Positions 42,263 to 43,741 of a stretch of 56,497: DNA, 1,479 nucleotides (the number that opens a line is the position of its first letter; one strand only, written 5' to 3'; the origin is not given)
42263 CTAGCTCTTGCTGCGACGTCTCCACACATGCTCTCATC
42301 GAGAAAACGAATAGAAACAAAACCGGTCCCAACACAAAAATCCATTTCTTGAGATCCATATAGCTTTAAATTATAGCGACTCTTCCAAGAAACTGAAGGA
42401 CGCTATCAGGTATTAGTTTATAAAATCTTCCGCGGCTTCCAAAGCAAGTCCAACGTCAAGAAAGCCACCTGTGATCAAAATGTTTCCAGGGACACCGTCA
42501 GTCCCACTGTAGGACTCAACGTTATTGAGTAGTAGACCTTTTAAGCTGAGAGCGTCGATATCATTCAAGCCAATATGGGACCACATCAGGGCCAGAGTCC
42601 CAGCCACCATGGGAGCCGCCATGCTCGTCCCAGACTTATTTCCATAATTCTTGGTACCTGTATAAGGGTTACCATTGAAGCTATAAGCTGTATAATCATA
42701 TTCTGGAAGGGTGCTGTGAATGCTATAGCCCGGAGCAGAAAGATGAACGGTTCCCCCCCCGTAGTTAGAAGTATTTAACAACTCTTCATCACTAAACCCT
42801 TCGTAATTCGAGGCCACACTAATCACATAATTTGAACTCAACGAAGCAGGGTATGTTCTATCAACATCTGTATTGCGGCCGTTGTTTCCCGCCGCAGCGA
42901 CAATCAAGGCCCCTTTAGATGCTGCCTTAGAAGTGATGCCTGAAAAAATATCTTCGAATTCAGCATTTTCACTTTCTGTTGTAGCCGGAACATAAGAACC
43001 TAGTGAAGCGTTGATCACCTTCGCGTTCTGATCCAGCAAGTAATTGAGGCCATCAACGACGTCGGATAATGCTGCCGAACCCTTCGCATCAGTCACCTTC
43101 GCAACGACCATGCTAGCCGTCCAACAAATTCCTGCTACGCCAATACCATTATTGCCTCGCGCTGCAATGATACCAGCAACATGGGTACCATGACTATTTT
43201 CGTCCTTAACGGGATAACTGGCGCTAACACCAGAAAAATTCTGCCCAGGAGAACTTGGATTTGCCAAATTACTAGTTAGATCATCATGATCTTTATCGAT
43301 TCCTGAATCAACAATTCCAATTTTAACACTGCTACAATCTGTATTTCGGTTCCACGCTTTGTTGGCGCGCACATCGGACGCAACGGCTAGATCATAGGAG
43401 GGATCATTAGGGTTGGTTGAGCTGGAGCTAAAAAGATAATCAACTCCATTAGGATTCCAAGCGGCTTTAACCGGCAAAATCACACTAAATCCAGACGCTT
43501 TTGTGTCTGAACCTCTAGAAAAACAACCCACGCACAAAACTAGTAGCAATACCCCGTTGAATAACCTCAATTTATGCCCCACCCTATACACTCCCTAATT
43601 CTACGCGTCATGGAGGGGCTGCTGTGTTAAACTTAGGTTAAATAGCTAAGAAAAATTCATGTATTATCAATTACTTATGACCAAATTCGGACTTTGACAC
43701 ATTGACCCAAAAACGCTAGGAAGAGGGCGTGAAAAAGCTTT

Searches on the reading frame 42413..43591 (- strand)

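Call 95: search_protein_families(library=pfam, proteins=[window:42413-43591:-], max_evalue=0.001)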
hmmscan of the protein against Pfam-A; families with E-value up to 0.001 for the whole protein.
window:42413-43591:- (392 aa): 1 family
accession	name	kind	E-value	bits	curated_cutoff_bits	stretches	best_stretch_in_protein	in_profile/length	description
PF00082.27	Peptidase_S8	-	7.2e-45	153.9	21.8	1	88-359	3-274/288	Subtilase family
